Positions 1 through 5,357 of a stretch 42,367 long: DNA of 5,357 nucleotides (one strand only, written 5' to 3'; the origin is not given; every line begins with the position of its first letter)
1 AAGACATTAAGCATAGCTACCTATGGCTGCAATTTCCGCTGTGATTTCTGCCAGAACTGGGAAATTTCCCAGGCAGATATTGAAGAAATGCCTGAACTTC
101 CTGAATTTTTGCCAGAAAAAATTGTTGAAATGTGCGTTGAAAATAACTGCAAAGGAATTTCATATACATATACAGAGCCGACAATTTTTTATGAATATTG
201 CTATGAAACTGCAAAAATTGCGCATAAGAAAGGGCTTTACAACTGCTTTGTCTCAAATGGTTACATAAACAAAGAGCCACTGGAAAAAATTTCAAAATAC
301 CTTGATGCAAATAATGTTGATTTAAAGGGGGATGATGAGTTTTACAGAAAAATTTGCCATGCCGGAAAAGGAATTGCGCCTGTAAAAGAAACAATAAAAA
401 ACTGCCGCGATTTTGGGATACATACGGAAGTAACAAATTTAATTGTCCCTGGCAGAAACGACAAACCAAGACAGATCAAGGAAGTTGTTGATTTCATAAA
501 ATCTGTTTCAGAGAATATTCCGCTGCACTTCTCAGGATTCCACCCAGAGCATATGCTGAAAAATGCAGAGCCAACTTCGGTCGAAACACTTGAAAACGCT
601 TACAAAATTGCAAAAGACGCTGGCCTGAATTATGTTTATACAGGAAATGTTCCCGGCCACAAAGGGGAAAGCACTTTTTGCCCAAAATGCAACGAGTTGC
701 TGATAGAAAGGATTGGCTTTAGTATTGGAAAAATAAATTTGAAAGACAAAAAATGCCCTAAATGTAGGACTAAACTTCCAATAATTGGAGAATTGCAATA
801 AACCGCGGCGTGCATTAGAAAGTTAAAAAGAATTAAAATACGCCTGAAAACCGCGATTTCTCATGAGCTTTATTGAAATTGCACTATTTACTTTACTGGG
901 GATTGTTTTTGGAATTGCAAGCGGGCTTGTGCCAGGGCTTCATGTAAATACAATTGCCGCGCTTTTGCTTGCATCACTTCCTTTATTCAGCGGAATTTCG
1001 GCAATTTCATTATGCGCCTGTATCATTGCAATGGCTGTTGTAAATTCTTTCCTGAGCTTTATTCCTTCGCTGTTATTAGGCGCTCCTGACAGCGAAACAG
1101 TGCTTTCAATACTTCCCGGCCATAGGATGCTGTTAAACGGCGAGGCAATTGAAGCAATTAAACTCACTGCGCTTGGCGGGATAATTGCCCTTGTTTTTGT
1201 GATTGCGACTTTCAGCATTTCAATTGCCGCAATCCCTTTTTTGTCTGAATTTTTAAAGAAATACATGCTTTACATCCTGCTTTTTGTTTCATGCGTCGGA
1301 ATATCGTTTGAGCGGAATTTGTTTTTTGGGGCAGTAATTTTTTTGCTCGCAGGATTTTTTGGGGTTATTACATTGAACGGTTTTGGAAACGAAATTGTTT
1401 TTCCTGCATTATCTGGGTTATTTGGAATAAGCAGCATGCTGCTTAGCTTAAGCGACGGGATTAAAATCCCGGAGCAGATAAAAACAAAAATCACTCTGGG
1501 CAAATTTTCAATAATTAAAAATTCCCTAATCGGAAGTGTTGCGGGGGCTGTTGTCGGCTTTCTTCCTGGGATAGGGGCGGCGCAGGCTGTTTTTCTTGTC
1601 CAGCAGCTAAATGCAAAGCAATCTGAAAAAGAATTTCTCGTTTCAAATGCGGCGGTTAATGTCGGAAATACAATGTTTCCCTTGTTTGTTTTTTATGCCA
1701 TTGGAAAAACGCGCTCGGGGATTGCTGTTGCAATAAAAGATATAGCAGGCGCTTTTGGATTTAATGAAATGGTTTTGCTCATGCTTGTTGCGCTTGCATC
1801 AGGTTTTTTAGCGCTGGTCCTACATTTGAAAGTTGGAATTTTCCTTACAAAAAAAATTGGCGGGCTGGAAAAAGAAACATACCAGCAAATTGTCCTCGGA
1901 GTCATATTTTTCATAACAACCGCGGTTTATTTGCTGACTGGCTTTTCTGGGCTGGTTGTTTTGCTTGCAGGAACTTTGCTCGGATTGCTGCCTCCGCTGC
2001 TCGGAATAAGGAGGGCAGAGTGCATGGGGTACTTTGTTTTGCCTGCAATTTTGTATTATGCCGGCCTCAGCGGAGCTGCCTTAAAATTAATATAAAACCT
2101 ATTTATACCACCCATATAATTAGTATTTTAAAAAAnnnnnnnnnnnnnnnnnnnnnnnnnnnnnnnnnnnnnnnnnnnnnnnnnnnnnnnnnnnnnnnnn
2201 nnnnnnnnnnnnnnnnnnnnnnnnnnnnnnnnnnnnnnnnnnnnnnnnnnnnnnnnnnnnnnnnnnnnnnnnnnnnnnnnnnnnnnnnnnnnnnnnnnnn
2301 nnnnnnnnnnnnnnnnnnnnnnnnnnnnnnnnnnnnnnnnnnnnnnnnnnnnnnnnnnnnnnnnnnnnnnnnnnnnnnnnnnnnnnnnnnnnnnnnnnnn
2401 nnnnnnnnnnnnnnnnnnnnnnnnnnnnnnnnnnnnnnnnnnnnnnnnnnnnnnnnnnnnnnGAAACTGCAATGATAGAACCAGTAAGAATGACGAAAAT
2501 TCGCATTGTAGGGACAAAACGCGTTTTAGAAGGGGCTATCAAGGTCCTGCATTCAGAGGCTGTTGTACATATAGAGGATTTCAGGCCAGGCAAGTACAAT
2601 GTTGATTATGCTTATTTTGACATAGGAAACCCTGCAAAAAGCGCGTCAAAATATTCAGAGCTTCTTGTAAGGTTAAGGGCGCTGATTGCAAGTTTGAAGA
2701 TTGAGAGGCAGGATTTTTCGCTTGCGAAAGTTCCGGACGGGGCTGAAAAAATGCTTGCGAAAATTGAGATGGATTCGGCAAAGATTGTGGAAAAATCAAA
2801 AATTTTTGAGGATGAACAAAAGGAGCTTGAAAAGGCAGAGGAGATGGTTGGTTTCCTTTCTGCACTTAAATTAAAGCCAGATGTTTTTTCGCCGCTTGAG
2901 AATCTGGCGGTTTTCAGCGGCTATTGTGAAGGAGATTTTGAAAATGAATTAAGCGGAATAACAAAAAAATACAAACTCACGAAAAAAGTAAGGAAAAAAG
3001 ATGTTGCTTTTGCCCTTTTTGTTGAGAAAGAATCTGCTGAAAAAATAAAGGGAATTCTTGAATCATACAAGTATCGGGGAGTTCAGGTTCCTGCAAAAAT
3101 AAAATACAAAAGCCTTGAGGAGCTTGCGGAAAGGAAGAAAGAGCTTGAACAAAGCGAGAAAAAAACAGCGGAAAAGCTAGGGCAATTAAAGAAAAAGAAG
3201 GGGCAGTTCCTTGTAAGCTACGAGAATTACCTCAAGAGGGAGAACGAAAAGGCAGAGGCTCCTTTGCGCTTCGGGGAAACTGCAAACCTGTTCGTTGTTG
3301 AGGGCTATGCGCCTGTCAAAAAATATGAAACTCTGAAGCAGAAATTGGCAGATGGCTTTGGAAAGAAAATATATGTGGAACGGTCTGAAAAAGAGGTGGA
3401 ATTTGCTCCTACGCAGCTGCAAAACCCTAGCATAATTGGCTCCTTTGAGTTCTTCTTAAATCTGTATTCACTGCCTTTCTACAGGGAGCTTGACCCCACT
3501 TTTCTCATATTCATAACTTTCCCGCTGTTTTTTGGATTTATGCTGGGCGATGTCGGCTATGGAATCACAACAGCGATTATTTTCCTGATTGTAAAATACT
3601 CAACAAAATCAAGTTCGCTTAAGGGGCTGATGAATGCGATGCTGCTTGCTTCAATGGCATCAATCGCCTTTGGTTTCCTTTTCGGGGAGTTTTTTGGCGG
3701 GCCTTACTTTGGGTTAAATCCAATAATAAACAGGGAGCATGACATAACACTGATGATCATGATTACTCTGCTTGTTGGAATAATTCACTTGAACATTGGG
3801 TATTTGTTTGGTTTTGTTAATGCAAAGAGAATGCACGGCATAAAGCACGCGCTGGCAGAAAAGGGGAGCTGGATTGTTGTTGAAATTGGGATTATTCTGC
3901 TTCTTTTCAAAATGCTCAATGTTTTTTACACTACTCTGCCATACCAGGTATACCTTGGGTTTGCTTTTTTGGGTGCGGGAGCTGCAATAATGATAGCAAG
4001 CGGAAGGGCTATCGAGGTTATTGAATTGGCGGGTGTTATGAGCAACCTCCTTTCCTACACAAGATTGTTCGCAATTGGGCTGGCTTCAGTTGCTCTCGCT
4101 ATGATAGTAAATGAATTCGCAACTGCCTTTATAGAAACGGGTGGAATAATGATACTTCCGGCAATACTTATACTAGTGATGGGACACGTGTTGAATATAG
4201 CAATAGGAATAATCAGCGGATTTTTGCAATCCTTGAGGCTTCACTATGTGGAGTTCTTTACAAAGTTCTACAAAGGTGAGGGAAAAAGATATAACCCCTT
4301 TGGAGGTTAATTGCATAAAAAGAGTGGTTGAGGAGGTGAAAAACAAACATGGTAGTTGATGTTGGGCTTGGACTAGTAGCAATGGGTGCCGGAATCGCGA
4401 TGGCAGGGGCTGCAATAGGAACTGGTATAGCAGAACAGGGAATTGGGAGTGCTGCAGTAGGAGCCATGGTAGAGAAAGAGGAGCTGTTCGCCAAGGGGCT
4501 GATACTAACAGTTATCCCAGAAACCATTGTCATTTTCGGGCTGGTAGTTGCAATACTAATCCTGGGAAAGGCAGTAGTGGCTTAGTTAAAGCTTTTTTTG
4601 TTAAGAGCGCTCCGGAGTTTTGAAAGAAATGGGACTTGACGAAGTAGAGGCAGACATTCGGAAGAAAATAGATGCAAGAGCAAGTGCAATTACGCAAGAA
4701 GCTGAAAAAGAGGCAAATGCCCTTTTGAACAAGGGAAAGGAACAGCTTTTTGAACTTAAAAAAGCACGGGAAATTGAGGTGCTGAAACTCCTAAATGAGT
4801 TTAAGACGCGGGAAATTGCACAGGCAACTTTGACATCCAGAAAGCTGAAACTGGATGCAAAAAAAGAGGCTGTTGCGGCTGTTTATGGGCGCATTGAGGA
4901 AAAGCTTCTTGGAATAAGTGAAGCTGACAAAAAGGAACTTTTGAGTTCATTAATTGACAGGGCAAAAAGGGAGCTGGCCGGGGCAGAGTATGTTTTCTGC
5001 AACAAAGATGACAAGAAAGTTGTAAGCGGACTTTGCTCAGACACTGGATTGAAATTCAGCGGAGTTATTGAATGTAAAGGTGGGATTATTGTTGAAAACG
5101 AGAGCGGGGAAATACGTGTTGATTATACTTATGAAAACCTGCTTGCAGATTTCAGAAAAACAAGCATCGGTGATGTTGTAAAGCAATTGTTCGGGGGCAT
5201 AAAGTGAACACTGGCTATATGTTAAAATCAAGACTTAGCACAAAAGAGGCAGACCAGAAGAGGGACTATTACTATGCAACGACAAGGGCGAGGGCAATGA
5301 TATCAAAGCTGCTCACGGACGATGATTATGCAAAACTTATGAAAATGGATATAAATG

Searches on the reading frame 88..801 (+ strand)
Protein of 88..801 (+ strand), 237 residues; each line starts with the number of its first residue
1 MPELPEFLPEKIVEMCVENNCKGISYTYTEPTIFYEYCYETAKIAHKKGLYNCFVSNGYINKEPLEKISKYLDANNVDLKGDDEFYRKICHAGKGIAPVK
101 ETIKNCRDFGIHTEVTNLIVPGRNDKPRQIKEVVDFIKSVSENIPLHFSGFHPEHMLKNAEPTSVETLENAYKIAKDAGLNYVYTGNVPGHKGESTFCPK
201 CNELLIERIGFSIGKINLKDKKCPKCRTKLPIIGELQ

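Call 39: search_protein_families(library=pfam, proteins=[window:88-801:+], max_evalue=0.00001)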
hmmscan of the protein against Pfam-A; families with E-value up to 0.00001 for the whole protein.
window:88-801:+ (237 aa): 1 family
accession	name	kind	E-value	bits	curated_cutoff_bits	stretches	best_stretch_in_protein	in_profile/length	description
PF04055.27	Radical_SAM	-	9.5e-18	65.4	29.5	1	9-137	30-166/166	Radical SAM superfamily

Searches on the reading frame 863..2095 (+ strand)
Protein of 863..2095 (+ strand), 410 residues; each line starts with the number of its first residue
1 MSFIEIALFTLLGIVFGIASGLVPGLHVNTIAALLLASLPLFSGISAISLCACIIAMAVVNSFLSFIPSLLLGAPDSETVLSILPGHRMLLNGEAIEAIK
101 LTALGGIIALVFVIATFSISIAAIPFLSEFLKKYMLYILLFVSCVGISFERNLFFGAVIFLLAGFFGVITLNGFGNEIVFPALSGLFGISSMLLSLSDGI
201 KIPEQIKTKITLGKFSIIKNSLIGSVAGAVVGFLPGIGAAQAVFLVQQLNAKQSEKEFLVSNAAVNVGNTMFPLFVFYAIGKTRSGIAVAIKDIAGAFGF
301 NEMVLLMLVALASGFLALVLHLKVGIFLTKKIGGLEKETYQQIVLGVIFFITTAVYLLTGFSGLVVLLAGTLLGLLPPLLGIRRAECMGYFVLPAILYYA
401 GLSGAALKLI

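Call 39: search_protein_families(library=pfam, proteins=[window:863-2095:+], max_evalue=0.00001)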
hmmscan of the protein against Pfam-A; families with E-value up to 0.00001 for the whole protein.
window:863-2095:+ (410 aa): 1 family
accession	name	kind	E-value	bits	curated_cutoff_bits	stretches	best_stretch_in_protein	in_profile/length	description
PF01970.21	TctA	-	7.3e-50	170.3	28.9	1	8-388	2-422/423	Tripartite tricarboxylate transporter TctA family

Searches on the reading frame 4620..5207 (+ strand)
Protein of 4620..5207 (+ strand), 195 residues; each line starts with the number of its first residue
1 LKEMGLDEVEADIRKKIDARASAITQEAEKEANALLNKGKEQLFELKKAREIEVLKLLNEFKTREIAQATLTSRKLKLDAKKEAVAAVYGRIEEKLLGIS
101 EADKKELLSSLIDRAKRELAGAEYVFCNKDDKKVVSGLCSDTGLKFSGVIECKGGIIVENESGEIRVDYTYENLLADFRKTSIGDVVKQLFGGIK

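Call 39: search_protein_families(library=pfam, proteins=[window:4620-5207:+], max_evalue=0.00001)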
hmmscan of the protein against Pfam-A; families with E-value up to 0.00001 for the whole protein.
window:4620-5207:+ (195 aa): 1 family
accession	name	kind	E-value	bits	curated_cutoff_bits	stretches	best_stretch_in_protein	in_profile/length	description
PF01991.23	vATP-synt_E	-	1.1e-17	64.5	24.2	1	12-191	1-199/199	ATP synthase (E/31 kDa) subunit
